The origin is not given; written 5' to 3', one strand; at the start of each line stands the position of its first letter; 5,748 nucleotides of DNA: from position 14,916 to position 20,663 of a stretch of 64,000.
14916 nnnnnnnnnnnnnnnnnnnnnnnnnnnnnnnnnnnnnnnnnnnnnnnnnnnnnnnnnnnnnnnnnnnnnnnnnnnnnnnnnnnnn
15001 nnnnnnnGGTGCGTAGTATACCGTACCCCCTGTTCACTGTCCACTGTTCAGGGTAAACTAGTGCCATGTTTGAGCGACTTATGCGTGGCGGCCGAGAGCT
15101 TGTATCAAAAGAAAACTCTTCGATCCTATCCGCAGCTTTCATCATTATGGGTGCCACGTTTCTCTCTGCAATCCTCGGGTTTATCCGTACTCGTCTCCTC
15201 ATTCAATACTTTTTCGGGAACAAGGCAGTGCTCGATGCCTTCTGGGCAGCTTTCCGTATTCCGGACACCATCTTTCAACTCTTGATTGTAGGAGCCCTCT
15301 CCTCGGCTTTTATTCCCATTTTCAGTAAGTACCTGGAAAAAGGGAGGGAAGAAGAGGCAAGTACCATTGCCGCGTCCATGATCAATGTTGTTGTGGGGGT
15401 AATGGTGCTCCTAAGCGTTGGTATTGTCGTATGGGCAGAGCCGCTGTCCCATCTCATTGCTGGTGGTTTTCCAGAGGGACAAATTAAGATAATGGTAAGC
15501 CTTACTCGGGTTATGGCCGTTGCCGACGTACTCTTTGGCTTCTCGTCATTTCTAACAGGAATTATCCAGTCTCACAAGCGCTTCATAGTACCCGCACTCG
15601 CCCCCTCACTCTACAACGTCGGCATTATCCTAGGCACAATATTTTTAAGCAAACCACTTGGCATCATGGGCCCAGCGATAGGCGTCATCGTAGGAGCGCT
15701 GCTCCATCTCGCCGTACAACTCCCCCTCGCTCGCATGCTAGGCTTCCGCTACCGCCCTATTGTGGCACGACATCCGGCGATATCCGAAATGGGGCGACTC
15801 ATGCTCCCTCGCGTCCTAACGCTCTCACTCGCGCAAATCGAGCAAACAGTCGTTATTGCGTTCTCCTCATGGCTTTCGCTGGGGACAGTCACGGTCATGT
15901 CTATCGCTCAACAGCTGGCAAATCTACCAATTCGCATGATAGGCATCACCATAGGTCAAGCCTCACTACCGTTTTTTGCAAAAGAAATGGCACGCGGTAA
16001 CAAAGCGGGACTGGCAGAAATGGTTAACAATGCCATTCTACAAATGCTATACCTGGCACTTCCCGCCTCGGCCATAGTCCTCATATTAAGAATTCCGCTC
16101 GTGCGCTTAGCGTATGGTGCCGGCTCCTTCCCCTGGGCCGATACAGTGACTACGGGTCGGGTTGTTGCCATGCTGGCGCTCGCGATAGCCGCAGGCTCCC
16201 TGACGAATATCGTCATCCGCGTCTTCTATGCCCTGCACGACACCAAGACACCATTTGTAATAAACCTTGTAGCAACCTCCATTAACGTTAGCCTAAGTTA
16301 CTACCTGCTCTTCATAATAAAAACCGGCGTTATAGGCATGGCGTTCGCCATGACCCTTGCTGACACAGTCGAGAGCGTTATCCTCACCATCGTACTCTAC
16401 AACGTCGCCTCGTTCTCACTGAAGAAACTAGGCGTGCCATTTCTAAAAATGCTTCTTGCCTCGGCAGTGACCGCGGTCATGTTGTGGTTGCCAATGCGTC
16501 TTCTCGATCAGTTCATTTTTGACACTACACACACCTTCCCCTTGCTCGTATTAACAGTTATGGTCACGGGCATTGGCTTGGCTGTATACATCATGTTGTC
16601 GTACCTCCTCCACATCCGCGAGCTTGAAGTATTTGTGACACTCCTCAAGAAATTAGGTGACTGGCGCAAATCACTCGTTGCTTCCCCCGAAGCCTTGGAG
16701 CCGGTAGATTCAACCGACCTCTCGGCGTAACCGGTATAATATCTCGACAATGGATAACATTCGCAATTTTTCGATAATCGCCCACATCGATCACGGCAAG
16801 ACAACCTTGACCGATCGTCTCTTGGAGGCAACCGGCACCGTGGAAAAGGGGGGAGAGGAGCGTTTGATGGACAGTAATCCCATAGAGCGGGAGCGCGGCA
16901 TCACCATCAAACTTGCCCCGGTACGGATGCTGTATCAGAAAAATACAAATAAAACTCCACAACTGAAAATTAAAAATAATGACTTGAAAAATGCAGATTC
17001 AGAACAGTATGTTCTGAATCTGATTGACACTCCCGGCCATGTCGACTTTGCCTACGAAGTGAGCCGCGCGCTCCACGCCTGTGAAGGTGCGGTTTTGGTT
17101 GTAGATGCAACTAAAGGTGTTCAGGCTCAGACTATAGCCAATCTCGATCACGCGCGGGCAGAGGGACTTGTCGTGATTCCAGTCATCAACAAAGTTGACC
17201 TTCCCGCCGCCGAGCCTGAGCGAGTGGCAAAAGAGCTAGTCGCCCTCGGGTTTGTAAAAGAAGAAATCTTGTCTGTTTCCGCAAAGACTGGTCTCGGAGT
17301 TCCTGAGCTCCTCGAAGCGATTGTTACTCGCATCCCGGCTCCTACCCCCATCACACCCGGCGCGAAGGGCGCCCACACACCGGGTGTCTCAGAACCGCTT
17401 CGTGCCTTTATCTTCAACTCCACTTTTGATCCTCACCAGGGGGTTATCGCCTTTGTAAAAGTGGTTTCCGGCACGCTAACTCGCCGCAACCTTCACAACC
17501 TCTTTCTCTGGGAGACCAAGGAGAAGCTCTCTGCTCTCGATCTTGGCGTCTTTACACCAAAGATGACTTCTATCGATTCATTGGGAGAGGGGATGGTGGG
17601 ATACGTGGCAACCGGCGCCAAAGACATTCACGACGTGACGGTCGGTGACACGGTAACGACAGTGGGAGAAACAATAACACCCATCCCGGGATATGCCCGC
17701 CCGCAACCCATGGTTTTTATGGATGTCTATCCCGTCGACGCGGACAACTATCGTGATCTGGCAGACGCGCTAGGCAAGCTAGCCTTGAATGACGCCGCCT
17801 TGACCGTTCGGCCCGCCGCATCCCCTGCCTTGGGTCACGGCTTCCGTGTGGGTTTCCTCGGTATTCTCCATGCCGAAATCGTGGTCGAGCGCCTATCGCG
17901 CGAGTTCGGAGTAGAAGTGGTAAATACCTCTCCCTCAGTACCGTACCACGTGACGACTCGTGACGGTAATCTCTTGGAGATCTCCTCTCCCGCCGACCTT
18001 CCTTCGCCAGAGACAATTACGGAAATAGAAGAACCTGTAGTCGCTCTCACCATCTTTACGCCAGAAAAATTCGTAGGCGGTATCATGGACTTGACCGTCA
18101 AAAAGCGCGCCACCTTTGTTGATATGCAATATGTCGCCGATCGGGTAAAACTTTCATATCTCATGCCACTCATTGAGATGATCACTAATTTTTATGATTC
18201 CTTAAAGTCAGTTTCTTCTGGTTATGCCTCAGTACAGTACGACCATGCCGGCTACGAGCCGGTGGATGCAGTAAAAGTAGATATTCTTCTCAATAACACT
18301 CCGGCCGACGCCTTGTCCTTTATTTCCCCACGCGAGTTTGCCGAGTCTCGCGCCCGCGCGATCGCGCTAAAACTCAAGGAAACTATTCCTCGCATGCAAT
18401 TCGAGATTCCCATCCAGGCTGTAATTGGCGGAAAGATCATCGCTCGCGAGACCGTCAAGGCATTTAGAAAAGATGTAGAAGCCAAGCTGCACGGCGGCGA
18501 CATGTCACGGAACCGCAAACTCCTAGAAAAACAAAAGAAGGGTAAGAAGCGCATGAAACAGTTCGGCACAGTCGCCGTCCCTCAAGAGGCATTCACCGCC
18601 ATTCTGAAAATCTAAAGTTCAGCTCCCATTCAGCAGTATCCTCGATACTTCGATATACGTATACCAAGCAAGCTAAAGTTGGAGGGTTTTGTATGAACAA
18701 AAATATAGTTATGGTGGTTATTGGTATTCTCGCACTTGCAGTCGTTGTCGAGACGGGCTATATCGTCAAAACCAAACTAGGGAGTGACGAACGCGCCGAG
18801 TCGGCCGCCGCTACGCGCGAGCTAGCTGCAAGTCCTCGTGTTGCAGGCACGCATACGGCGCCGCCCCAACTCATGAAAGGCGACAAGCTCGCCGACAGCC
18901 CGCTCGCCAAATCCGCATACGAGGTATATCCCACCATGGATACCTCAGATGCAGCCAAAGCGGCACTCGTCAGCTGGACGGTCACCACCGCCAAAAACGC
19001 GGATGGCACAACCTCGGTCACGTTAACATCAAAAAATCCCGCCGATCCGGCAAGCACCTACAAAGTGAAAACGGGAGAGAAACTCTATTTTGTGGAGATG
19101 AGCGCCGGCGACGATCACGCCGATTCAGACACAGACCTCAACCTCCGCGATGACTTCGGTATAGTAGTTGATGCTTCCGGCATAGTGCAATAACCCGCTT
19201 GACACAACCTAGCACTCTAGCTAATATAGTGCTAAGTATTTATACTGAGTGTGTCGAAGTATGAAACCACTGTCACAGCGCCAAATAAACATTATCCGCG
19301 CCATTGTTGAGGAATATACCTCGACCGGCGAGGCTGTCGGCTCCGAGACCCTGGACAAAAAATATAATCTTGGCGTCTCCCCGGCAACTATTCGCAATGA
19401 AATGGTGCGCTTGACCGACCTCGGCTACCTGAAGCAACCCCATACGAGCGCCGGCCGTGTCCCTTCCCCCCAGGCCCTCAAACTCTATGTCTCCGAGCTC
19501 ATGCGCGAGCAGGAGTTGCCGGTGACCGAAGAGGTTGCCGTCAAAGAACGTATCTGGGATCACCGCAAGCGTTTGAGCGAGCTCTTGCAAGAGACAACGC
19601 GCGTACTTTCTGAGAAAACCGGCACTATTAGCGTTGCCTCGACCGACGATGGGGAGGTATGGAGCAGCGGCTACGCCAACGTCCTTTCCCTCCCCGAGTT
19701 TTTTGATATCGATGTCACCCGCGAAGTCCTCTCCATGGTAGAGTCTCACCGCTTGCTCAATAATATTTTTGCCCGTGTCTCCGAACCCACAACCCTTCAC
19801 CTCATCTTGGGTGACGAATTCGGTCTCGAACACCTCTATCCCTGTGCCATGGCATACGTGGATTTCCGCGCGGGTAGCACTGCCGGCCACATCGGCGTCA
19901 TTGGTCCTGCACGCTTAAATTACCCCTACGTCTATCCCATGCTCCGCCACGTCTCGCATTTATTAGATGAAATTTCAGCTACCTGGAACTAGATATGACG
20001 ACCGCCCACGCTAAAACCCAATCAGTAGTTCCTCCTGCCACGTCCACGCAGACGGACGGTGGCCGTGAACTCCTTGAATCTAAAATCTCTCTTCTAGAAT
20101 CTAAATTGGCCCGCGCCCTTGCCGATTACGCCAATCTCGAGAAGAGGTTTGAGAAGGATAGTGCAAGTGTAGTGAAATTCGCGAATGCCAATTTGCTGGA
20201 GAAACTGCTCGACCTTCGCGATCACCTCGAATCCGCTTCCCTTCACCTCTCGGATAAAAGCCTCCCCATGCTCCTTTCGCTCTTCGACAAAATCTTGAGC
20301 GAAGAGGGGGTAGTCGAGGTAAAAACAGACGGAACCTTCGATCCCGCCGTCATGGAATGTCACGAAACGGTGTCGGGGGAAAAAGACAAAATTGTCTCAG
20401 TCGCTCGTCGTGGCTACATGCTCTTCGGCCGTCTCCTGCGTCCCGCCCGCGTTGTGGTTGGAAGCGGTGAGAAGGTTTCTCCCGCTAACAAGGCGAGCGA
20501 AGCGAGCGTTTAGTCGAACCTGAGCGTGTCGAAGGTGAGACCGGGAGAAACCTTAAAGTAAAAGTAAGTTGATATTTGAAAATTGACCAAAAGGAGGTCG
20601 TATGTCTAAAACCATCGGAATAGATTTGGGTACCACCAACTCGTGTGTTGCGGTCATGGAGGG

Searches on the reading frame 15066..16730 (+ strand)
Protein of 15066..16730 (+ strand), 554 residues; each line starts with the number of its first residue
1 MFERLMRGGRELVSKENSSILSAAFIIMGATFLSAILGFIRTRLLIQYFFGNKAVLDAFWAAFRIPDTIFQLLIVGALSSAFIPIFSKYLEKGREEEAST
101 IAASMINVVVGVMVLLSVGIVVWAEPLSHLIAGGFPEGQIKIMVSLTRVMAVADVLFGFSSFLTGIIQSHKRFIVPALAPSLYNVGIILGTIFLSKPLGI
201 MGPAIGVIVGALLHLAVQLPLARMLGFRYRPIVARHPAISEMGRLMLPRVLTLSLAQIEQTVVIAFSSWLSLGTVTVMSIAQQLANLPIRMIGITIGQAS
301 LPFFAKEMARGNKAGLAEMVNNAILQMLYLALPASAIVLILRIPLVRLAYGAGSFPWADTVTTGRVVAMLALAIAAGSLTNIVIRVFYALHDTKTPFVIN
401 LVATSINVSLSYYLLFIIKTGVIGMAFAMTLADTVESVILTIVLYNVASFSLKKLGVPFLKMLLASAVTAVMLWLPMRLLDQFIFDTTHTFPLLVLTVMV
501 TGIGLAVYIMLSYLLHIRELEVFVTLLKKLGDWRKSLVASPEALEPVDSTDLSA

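Call 4: search_protein_families(library=pfam, proteins=[window:15066-16730:+], max_evalue=0.01)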
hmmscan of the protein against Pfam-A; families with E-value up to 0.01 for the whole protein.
window:15066-16730:+ (554 aa): 2 families
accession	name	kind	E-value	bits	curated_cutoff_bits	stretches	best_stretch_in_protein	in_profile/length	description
PF03023.19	MurJ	-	2.9e-78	263.9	27.4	1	47-475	2-431/451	Lipid II flippase MurJ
PF01554.23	MatE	-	1.1e-08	35.4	24.9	2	248-412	1-160/161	MatE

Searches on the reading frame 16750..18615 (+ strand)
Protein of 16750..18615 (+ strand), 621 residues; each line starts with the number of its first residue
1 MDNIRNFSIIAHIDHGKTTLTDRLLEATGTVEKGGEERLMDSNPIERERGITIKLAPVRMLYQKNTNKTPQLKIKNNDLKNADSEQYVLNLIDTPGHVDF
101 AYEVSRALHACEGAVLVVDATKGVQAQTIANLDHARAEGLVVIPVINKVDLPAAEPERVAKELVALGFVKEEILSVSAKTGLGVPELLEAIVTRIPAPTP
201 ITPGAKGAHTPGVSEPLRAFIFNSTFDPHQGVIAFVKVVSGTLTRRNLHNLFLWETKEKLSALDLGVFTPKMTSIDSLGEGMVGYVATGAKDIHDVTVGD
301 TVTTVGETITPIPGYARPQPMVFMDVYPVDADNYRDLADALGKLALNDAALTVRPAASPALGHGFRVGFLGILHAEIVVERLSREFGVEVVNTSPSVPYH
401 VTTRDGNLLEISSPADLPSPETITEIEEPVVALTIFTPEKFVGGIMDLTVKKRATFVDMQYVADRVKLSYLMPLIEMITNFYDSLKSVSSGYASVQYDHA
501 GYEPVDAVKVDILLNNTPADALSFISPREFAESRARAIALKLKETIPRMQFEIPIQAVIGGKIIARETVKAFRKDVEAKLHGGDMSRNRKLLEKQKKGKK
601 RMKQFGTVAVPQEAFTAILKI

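Call 4: search_protein_families(library=pfam, proteins=[window:16750-18615:+], max_evalue=0.01)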
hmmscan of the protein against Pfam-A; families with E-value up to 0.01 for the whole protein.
window:16750-18615:+ (621 aa): 8 families
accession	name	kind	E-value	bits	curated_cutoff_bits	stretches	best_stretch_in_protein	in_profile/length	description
PF00009.33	GTP_EFTU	-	2.1e-55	187.7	26.5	1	3-196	2-187/188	Elongation factor Tu GTP binding domain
PF06421.17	LepA_C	-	7.9e-44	148.6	29.7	1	514-620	1-107/107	GTP-binding protein LepA C-terminus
PF00679.30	EFG_C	-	5.3e-20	71.7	27.9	1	426-511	2-87/89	Elongation factor G C-terminus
PF14492.12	EFG_III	-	3e-06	27.6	27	1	318-391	2-72/75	Elongation Factor G, domain III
PF22042.2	EF-G_D2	-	8.1e-06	26.3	27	1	216-247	1-32/84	Elongation factor G domain 2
PF00071.28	Ras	-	0.0026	17.8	21.6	1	63-195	25-160/162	Ras family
PF16658.11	RF3_C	-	0.0027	18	40.1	1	319-394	8-80/132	Class II release factor RF3, C-terminal domain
PF03144.31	GTP_EFTU_D2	-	0.0043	17.9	30.3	1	231-303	1-73/73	Elongation factor Tu domain 2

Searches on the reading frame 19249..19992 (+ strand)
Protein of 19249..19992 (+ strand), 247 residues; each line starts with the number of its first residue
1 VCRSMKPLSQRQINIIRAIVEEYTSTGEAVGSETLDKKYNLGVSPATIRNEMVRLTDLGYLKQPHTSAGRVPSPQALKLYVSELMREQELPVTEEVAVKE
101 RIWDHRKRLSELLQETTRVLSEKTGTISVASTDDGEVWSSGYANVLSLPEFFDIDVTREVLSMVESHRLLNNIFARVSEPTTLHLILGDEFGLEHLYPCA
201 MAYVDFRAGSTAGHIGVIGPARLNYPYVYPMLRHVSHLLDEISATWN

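Call 3: search_protein_families(library=pfam, proteins=[window:19249-19992:+], max_evalue=0.01)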
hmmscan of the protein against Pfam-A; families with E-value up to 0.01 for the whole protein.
window:19249-19992:+ (247 aa): 3 families
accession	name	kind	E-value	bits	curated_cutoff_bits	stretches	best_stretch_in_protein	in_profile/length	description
PF01628.27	HrcA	-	2.9e-15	57.3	22.2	1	100-226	96-212/215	HrcA protein C terminal domain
PF03444.21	HrcA_DNA-bdg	-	0.00067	19.7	21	1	8-69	2-62/79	Winged helix-turn-helix transcription repressor, HrcA DNA-binding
PF01726.22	LexA_DNA_bind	-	0.0047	17.1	23.7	1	5-63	1-58/65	LexA DNA binding domain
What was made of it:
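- On HrcA-CIRCE regulon member (dnaJ): 19249-19992 has a HrcA C-terminal domain hit at 57 bits (call 3).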

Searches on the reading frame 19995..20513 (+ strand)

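Call 3: search_protein_families(library=pfam, proteins=[window:19995-20513:+], max_evalue=0.01)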
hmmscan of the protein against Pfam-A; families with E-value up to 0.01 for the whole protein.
window:19995-20513:+ (172 aa): 1 family
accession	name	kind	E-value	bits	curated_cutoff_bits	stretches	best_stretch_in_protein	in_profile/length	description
PF01025.24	GrpE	-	1.1e-26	93.9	25.8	1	25-156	21-164/165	GrpE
